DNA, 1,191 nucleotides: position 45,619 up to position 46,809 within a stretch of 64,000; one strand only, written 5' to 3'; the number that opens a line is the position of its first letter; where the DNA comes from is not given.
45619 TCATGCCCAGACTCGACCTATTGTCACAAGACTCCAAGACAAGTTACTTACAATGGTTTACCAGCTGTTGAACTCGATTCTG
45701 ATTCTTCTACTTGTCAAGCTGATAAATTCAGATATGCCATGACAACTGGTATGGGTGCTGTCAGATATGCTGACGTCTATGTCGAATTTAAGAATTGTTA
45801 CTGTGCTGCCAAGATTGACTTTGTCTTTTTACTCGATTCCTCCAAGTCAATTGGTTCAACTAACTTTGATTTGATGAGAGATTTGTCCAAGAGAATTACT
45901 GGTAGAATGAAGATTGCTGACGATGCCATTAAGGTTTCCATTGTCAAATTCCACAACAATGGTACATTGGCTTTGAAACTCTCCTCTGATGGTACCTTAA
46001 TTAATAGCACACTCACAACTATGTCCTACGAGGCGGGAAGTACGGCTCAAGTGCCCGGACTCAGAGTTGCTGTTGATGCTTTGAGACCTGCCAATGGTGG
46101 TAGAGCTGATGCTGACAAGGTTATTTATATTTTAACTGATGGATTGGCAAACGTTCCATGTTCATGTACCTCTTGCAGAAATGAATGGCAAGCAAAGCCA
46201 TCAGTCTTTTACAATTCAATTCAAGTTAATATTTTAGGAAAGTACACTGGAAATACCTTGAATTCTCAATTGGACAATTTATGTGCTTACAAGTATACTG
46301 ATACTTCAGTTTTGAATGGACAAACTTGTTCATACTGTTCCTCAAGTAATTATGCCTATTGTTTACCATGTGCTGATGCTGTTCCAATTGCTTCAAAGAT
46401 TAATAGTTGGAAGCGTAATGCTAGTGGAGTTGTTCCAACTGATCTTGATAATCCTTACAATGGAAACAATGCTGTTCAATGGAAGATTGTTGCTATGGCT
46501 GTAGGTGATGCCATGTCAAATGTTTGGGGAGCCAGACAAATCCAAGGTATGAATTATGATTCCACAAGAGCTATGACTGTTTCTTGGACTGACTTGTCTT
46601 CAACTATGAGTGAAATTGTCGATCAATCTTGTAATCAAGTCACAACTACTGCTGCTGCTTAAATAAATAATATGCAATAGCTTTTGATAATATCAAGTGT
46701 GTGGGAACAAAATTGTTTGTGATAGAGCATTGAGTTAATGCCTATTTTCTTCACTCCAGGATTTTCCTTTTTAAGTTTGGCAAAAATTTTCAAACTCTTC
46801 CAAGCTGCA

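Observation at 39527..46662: Giant membrane-anchored protein made of about 19 bacterial-style cadherin-like/VCBS repeats ending in a vWA domain, with three micro-exons at the 5' end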

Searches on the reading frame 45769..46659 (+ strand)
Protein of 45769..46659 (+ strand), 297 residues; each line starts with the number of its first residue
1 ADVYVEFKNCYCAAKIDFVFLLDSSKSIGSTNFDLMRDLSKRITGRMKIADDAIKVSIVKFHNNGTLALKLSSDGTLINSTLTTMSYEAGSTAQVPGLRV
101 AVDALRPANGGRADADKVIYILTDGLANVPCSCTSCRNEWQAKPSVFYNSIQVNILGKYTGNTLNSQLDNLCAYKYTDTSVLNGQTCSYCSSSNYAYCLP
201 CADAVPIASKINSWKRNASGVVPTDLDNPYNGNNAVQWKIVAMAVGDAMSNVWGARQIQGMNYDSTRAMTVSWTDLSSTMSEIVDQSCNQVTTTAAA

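Call 34: search_solved_structures(query=A1, max_evalue=0.001, show_alignments=1)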
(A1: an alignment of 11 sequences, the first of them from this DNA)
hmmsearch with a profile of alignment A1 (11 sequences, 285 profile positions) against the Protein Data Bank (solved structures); distinct sequences matched with E-value up to 0.001: 168 (the best 60 are shown).
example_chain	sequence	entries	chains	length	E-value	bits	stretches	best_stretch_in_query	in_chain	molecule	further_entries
9han_C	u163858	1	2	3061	1.2e-109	369.3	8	15-126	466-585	Collagen type VI alpha 3 chain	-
9han_B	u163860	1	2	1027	7.2e-39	137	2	10-125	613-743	Collagen type VI alpha 2 chain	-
4cn8_A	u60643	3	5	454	2.4e-38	135.3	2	12-126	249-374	PROXIMAL THREAD MATRIX PROTEIN 1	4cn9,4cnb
9gtu_B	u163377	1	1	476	1e-34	123.3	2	10-125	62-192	Collagen alpha-2(VI) chain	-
9han_A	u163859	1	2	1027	4.4e-31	111.4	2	10-126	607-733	Collagen type VI alpha 1 chain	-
9gtu_A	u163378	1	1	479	1.2e-23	87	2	10-126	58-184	Collagen alpha-1(VI) chain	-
4okr_A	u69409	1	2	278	3.7e-23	85.4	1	12-128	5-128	Micronemal protein MIC2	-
4oku_A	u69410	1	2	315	5.1e-23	85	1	12-128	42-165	Micronemal protein MIC2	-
2xgg_A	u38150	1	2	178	6.4e-22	81.3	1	13-126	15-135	MICRONEME PROTEIN 2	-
2b2x_A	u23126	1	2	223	8.4e-22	81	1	12-128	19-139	Integrin alpha-1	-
1ck4_A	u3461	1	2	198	3.2e-21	79.1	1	12-129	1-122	INTEGRIN ALPHA-1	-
1pt6_A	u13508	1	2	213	1.2e-20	77.2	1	12-126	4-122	Integrin alpha-1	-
1mhp_A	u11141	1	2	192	1.9e-20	76.5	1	15-129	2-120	integrin alpha 1, (RESIDUES 169-360)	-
1qc5_B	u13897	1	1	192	3.8e-20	75.5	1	14-126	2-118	PROTEIN (ALPHA1 BETA1 INTEGRIN)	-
2m32_A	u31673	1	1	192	3.9e-20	75.5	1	14-126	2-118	Integrin alpha-1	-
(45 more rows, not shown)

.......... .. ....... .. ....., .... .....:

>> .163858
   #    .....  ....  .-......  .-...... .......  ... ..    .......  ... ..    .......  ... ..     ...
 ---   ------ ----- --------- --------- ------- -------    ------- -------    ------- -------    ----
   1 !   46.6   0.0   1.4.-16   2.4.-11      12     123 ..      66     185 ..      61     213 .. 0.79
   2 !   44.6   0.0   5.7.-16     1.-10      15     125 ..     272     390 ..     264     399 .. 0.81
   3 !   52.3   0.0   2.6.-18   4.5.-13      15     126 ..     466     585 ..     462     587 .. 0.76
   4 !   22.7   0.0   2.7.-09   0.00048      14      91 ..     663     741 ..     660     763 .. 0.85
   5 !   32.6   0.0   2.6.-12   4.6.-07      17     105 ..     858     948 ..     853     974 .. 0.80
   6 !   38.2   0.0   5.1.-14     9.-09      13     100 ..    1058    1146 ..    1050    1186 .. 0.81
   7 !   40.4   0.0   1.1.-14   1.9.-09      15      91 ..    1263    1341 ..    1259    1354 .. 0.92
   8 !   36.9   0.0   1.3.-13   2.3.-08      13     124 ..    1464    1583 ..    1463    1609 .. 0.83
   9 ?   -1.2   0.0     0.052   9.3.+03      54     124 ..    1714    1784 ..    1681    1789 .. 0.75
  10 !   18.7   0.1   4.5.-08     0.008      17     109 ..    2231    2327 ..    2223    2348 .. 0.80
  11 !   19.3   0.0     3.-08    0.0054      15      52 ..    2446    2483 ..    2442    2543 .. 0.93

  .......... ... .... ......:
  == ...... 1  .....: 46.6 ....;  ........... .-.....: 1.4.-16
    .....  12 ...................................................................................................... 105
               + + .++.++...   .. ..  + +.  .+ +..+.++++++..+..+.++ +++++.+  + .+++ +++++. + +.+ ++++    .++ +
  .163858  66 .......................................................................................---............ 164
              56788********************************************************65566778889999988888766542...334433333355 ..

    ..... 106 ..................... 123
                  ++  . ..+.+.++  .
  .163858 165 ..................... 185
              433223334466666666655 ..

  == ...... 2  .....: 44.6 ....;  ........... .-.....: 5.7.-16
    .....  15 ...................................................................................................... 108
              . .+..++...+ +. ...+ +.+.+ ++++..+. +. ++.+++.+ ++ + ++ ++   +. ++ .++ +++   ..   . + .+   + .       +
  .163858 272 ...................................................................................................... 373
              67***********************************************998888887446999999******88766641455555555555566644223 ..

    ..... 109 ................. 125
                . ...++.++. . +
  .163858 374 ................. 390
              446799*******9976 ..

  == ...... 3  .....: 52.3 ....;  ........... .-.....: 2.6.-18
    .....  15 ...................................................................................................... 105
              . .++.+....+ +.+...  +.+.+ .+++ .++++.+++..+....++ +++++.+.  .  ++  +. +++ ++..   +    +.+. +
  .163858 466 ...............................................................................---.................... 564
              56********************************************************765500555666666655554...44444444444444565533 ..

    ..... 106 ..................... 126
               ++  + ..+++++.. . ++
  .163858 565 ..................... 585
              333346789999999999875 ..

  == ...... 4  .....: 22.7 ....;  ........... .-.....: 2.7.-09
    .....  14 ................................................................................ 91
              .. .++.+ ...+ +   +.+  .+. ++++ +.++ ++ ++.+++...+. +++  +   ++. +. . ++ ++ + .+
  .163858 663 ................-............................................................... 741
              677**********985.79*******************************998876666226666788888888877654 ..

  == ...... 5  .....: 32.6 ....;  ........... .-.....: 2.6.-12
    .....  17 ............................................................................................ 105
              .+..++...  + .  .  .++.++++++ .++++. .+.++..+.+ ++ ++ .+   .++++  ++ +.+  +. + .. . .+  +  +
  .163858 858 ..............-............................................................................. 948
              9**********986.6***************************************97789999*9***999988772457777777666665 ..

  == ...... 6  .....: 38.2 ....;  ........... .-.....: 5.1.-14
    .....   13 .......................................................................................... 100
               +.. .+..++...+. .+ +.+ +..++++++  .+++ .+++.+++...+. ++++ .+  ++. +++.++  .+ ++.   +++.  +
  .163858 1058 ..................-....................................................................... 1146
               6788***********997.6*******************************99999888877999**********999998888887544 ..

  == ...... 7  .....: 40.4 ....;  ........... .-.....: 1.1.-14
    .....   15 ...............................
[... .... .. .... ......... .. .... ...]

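Call 43: predict_structure(alignment_id=A1)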
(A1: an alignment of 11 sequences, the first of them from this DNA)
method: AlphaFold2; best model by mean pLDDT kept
length: 297 residues; sequences in the alignment: 11
mean_pLDDT: 82.4   pTM: 0.85
mean pLDDT of the five models: 82.4, 80.9, 75.1, 72.7, 66.6
residues with pLDDT >= 90: 120; 70-90: 130; 50-70: 29; < 50: 18
segments of 3 or more residues with pLDDT < 50: 1-7, 291-297
pLDDT, mean of each block of 10 residues (from residue 1): 46 84 93 92 87 94 91 97 94 90 94 94 86 83 83 90 87 62 65 58 87 89 91 91 85 86 82 73 72 32
secondary structure, 60 per line:
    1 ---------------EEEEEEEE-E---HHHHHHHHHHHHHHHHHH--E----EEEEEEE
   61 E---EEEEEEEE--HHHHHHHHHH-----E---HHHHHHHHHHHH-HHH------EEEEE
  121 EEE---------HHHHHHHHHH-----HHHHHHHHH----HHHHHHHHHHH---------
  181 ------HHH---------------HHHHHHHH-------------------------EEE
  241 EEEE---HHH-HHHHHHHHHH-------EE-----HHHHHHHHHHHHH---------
elements in order: E16-23 H29-46 E54-61 E65-72 H75-84 H94-105 E116-123 H133-142 H148-156 H161-171 H205-212 E238-244 H252-261 H276-288

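Call 47: fold_search(model_id=the predicted structure, library=pdb)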
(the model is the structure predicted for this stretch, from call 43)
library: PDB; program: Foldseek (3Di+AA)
matches with E <= 10: 958; with E <= 0.001: 367
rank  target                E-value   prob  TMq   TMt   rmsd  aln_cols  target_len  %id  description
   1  4okr_B                3.4e-10  1.00  0.50  0.62   5.0       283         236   14  Structures of Toxoplasma gondii MIC2 (released 2014-03-19)
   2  9rt2_C1               9.7e-10  1.00  0.50  0.53   5.3       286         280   14  NetF - ANTXR2 structure (C4) (released 2026-02-18)
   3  6tnj                  1.5e-09  1.00  0.51  0.51  12.2       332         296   14  Crystal structure of the vWF domain of the type V pili tip protein Mfa5 from Porphyromonas gingivalis (released 2020-12-02)
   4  4okr_A                1.6e-09  1.00  0.45  0.57   7.0       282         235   14  Structures of Toxoplasma gondii MIC2 (released 2014-03-19)
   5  1fe8_A                4.2e-09  1.00  0.52  0.79   4.5       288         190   15  CRYSTAL STRUCTURE OF THE VON WILLEBRAND FACTOR A3 DOMAIN IN COMPLEX WITH A FAB FRAGMENT OF IGG RU5 THAT INHIBITS COLLA (released 2001-04-04)
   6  1atz_B                6.7e-09  1.00  0.51  0.78   3.5       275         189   15  HUMAN VON WILLEBRAND FACTOR A3 DOMAIN (released 1998-02-25)
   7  4oku_A                8.0e-09  1.00  0.48  0.59   4.5       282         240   14  Structure of Toxoplasma gondii proMIC2 (released 2014-03-19)
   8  3ppy                  8.5e-09  1.00  0.47  0.72   6.8       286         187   14  Crystal structure of the D1596A/N1602A double mutant of an engineered VWF A2 domain (N1493C and C1670S) (released 2011-05-04)
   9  8zmn                  9.0e-09  1.00  0.49  0.75   6.1       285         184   14  Crystal structure of ANTXR1 (released 2024-06-26)
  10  6to1                  1.3e-08  1.00  0.50  0.27  12.3       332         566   14  Crystal structure of three N-terminal domains of the type V pili tip protein Mfa5 from Porphyromonas gingivalis (released 2020-12-02)
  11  1ao3_A                1.4e-08  1.00  0.51  0.79   3.7       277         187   15  A3 DOMAIN OF VON WILLEBRAND FACTOR (released 1998-07-22)
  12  3zqk_A                1.4e-08  1.00  0.49  0.77   6.6       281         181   13  Von Willebrand Factor A2 domain with calcium (released 2011-07-27)
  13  4oku_B                1.5e-08  1.00  0.50  0.61   4.9       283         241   14  Structure of Toxoplasma gondii proMIC2 (released 2014-03-19)
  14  3ppx                  1.6e-08  1.00  0.48  0.75   6.7       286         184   14  Crystal structure of the N1602A mutant of an engineered VWF A2 domain (N1493C and C1670S) (released 2011-05-04)
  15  9ykb_B                1.8e-08  1.00  0.49  0.56   5.8       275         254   14  The von Willebrand factor A domain of human capillary morphogenesis gene II, fused to the 1TEL crystallization chapero (released 2025-10-22)
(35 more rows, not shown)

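Call 53: find_homologous_proteins(query=A1, max_evalue=0.00001)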
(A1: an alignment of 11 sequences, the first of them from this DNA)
Query A1 (11 sequences) (297 aa, profile of the alignment): 10 proteins with E <= 0.00001 among 3742 candidates.
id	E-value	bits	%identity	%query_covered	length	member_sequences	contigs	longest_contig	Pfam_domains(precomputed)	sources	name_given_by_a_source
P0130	2.8e-83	298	51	92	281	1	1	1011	PF00092.35,PF13519.13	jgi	jgi:hypothetical protein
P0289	3.4e-55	205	69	59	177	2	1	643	-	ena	-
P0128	3.0e-54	202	77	59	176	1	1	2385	-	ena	-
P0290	5.5e-43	165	64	48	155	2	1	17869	-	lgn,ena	-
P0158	4.1e-40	156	50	45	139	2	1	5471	-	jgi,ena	-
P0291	6.2e-39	152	52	42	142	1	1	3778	-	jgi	-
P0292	1.0e-17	82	24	39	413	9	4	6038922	PF13768.13,PF00092.35,PF13519.13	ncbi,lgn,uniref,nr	ncbi:COL6A [Acanthosepion pharaonis]|uniref:COL6A n=1 Tax=Acanthosepion pharaonis TaxID=158019 RepID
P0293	9.7e-10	56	31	10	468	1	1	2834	PF06707.18,PF00092.35,PF13519.13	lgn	-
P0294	2.2e-7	49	37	10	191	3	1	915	PF00092.35,PF13519.13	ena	-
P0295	5.2e-7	47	23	37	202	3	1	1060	PF00092.35,PF13519.13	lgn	-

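Call 76: find_related_loci(query=A1, collection=genome_contigs, flank=3000)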
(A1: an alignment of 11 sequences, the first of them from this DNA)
Query A1 (297 aa) in genome_contigs; peptide patterns used: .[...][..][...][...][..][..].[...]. (x = any residue, [..] = any of these).
17 stretches matched a pattern, but none encodes a relative of the query by tblastn (E <= 1e-3).
